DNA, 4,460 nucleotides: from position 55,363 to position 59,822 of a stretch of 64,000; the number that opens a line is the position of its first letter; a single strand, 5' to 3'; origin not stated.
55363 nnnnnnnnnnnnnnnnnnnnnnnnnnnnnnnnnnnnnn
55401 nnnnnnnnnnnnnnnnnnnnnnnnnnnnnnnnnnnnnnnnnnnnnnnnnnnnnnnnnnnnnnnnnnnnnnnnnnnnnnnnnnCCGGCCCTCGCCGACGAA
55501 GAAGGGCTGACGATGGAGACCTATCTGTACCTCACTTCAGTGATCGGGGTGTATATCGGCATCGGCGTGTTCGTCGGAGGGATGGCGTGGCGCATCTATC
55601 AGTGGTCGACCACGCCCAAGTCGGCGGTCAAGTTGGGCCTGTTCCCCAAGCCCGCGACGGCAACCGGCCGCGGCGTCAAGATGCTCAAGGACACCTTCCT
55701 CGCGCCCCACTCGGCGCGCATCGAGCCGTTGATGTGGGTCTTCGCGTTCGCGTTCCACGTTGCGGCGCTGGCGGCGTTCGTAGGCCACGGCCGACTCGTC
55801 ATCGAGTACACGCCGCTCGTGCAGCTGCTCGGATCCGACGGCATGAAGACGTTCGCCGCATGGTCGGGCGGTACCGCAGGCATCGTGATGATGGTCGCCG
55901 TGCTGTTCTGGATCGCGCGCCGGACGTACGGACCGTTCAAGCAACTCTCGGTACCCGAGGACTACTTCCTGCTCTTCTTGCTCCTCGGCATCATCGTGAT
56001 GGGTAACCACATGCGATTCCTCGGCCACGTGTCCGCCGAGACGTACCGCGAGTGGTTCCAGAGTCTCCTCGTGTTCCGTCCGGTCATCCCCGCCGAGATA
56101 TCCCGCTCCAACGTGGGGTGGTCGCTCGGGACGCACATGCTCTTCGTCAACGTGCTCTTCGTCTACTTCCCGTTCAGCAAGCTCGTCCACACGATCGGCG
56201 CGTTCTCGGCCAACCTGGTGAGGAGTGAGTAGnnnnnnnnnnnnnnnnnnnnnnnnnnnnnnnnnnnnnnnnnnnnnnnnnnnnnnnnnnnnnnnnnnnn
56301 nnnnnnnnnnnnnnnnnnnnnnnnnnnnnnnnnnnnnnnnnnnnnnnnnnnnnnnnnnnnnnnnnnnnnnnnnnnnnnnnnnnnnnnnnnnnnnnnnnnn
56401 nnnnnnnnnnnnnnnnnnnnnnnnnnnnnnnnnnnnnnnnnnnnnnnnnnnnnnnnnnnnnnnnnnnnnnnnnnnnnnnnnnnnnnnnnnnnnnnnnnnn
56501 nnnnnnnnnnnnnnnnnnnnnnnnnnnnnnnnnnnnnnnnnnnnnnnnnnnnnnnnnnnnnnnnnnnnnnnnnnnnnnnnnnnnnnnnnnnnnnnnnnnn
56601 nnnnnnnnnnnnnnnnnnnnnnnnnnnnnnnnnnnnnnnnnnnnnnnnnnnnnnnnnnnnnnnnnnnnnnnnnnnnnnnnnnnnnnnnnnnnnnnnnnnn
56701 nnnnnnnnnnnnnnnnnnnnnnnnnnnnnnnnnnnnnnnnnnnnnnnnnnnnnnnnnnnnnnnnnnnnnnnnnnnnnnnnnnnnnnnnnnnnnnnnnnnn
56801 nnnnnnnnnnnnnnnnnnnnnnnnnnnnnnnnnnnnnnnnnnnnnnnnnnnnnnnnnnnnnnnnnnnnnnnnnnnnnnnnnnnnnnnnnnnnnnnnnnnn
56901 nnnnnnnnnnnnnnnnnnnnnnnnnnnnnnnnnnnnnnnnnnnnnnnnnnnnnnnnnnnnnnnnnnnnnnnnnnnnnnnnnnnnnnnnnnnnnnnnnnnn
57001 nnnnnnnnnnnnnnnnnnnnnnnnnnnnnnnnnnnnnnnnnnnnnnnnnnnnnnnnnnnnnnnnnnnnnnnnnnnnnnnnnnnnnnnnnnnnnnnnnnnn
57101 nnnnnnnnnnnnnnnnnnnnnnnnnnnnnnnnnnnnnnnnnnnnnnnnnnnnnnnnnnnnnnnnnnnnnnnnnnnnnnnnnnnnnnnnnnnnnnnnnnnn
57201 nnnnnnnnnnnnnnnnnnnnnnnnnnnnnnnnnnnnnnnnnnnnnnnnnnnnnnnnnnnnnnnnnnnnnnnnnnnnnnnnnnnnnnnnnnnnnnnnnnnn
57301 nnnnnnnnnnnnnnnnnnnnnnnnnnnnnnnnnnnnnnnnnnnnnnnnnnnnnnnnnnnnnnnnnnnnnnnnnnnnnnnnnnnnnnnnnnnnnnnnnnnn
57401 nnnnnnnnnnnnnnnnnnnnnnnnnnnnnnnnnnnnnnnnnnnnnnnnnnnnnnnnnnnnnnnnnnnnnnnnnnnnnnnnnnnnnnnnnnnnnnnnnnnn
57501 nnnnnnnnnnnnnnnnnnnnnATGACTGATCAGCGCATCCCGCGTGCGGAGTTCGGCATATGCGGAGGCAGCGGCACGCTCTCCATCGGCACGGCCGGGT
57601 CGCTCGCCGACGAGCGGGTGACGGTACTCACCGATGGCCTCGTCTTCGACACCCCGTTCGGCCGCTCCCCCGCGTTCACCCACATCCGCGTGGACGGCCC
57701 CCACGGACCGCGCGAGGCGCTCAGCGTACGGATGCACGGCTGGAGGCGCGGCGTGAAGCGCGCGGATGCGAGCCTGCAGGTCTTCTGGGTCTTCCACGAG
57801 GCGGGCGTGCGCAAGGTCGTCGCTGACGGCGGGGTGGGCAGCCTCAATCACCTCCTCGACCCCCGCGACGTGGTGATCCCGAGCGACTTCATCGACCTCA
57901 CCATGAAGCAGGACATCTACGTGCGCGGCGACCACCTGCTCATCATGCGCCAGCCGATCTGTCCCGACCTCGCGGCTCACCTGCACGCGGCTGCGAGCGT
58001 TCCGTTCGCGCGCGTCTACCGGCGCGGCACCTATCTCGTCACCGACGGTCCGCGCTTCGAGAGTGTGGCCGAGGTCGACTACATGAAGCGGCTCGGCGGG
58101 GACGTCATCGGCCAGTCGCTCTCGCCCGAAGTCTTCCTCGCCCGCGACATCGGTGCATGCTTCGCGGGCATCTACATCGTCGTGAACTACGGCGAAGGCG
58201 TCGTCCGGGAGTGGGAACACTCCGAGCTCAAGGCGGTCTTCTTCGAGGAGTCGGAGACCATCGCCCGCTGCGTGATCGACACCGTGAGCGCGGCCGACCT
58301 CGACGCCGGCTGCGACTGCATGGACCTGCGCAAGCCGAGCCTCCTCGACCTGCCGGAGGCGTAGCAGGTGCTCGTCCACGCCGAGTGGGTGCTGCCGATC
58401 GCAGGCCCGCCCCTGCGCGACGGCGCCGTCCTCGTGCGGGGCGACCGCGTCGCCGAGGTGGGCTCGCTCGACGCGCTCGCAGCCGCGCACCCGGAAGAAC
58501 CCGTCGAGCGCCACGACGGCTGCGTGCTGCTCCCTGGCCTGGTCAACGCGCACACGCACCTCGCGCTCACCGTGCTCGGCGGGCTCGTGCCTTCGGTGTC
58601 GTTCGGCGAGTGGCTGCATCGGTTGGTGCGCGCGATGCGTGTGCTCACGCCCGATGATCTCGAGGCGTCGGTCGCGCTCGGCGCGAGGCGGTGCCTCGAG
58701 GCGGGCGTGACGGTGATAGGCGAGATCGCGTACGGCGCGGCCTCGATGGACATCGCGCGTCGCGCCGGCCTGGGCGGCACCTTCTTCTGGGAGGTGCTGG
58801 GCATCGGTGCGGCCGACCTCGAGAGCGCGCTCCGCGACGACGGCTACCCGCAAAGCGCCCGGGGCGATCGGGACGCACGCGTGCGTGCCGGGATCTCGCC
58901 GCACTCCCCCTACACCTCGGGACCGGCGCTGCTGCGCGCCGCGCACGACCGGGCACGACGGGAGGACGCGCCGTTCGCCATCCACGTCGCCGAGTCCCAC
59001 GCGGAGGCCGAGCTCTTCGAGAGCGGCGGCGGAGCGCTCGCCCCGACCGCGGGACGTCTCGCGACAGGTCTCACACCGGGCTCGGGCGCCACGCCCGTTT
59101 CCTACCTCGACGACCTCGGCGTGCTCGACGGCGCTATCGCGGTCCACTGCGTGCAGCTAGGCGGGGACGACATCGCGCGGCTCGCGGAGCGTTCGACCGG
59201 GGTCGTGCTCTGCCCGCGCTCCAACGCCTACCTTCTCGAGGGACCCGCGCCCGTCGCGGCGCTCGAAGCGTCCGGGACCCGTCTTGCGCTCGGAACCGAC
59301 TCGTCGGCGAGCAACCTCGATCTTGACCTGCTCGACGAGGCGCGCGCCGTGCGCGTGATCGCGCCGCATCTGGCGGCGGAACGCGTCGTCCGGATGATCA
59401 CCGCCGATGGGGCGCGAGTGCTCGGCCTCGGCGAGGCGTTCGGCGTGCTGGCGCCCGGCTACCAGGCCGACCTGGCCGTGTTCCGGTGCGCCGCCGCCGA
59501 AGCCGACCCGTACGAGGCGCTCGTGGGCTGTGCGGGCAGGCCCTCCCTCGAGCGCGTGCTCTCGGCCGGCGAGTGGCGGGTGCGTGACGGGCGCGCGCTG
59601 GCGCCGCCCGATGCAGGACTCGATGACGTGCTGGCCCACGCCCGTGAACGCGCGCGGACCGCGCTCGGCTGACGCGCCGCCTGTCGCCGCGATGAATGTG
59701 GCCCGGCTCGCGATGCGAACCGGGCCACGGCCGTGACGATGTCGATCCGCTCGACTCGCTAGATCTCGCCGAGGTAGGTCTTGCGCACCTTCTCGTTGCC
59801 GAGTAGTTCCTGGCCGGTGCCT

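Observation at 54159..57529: ArsR - DsrE-like - TusA - DsrM-like - DsrK-like module: candidate menaquinone-linked sulfur-carrier oxidoreductase with no DsrAB/DsrC partner in view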

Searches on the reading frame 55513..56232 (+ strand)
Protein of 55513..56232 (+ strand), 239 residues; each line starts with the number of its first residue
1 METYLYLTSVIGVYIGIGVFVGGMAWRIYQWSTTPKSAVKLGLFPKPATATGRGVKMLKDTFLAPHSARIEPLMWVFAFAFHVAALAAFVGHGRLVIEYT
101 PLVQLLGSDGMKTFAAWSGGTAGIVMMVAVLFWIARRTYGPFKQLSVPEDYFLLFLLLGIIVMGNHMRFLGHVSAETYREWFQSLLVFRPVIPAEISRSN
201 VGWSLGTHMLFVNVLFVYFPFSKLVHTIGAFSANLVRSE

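Call 3: search_protein_families(library=pfam, proteins=[window:55513-56232:+], max_evalue=0.01)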
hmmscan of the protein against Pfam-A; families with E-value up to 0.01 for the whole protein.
window:55513-56232:+ (239 aa): 1 family
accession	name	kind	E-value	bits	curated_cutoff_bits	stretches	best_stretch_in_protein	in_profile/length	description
PF02665.19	Nitrate_red_gam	-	1.3e-17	64.7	22.9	1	78-230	48-202/217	Nitrate reductase gamma subunit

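Call 5: search_protein_families(library=ncbifam, proteins=[window:55513-56232:+], max_evalue=0.001)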
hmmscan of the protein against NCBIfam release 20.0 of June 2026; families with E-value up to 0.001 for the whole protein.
window:55513-56232:+ (239 aa): 5 families
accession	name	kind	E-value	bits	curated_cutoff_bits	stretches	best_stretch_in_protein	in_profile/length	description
NF038037.1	cytob_DsrM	equivalog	1.6e-27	96.6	300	1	70-231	112-271/320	sulfate reduction electron transfer complex DsrMKJOP subunit DsrM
TIGR00351.1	narI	equivalog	7.4e-09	35.8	105.55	1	76-230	50-209/225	respiratory nitrate reductase subunit gamma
NF045723.1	memb_anch_TmcC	equivalog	4.6e-08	32.8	240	1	13-164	12-159/218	TmcC family electron transfer complex membrane anchor subunit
NF038018.1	qmoC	equivalog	0.00013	21.5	300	0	207-228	331-352/360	quinone-interacting membrane-bound oxidoreductase complex subunit QmoC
NF045716.1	sulf_resp_HmcE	equivalog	0.00017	21.3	275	0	12-184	9-177/226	sulfate respiration complex protein HmcE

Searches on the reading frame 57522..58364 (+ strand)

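Call 3: search_protein_families(library=pfam, proteins=[window:57522-58364:+], max_evalue=0.01)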
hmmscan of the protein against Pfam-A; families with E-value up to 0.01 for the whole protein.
window:57522-58364:+ (280 aa): 1 family
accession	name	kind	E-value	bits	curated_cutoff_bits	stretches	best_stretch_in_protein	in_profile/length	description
PF01048.26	PNP_UDP_1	-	8e-30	104.4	25.1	1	68-254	45-231/233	Phosphorylase superfamily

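Call 5: search_protein_families(library=ncbifam, proteins=[window:57522-58364:+], max_evalue=0.001)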
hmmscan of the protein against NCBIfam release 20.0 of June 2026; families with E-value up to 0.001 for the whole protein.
window:57522-58364:+ (280 aa): 11 families
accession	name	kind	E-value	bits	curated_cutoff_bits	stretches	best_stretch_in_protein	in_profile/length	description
TIGR01694.1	MTAP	equivalog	6.2e-31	107.6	274.85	1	12-255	3-238/240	S-methyl-5'-thioadenosine phosphorylase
NF006334.0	PRK08564.1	equivalog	7.1e-28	97.5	382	1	9-269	8-261/267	S-methyl-5'-thioadenosine phosphorylase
NF005876.0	PRK07823.1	equivalog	1.1e-24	87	306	1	39-268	26-255/267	S-methyl-5'-thioadenosine phosphorylase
NF006599.0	PRK09136.1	equivalog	1.3e-24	86.8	223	1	88-238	70-224/247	S-methyl-5'-thioinosine phosphorylase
NF006492.0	PRK08931.1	equivalog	4.4e-21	75.6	437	1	89-224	73-211/291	S-methyl-5'-thioadenosine phosphorylase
NF006054.0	PRK08202.1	equivalog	5.4e-21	75.3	218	1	87-255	98-271/274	purine-nucleoside phosphorylase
TIGR01697.1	PNPH-PUNA-XAPA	subfamily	2.4e-20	73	197.1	1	69-254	58-245/247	inosine/guanosine/xanthosine phosphorylase family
NF005657.0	PRK07432.1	equivalog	4.9e-20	71.8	453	1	8-223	3-213/291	S-methyl-5'-thioadenosine phosphorylase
TIGR01698.1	PUNP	equivalog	3.2e-19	69.3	302.6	1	55-255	44-244/245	purine-nucleoside phosphorylase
TIGR01700.1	PNPH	equivalog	1.9e-15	57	293.35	1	79-231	67-222/249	purine nucleoside phosphorylase I, inosine and guanosine-specific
TIGR01699.1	XAPA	equivalog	2.4e-07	30.6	370.9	1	168-227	159-218/248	xanthosine phosphorylase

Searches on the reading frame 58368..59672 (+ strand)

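Call 3: search_protein_families(library=pfam, proteins=[window:58368-59672:+], max_evalue=0.01)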
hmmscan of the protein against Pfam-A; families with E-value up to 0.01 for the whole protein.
window:58368-59672:+ (434 aa): 3 families
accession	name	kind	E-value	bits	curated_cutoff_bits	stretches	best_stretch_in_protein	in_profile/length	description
PF01979.26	Amidohydro_1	-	1.4e-45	156.5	25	1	53-403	1-344/345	Amidohydrolase family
PF07969.17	Amidohydro_3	-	9.4e-14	52.2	29.7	1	84-381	144-453/472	Amidohydrolase family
PF22039.1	HUTI_composite_bact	-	9.1e-09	35.2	25.5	1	19-43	1-25/26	Imidazolonepropionase-like composite domain, bacteria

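Call 5: search_protein_families(library=ncbifam, proteins=[window:58368-59672:+], max_evalue=0.001)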
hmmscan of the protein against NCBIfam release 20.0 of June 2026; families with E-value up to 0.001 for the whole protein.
window:58368-59672:+ (434 aa): 35 families (the best 25 are shown)
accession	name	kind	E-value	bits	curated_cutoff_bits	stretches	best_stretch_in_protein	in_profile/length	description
NF006549.0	PRK09045.1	equivalog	4.2e-55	187.1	540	1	2-411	11-421/444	TRZ/ATZ family hydrolase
NF006055.0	PRK08203.1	equivalog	1.2e-47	162.6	532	2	240-411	252-432/455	8-oxoguanine deaminase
NF006269.1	PRK08418.1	equivalog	2.1e-45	155.2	320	1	16-375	19-377/408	aminofutalosine deaminase family hydrolase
NF004701.0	PRK06038.1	equivalog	3.4e-40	138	609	1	2-377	7-370/432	N-ethylammeline chlorohydrolase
NF006681.0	PRK09229.1-2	equivalog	1.5e-36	126.2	362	2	168-417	196-437/451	formimidoylglutamate deiminase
NF005557.0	PRK07228.1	equivalog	2.6e-36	125.3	522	1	15-409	18-417/445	5'-deoxyadenosine deaminase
NF006252.0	PRK08393.1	equivalog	3.2e-36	125.3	617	1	21-381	23-371/424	N-ethylammeline chlorohydrolase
NF005211.0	PRK06687.1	equivalog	3.2e-33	115.1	703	2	172-375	181-374/419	TRZ/ATZ family protein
NF006056.0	PRK08204.1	subfamily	8.8e-32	110.4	391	2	242-424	232-432/449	hypothetical protein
NF009059.0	PRK12393.1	equivalog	1.1e-31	110.1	543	2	241-410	257-436/460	amidohydrolase family protein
TIGR02022.1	hutF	equivalog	9.1e-25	87.3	413.05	2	170-410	199-436/455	formimidoylglutamate deiminase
NF006679.0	PRK09228.1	subfamily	2.7e-24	85.7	351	2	255-378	265-391/433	guanine deaminase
NF005540.0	PRK07203.1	equivalog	1.7e-23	83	444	2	16-213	19-231/444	putative aminohydrolase SsnA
TIGR02967.1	guan_deamin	equivalog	6.2e-23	81.4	375.4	1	255-378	240-366/401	guanine deaminase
NF006684.0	PRK09229.1-5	equivalog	3.2e-22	78.9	525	2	239-411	249-437/456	formimidoylglutamate deiminase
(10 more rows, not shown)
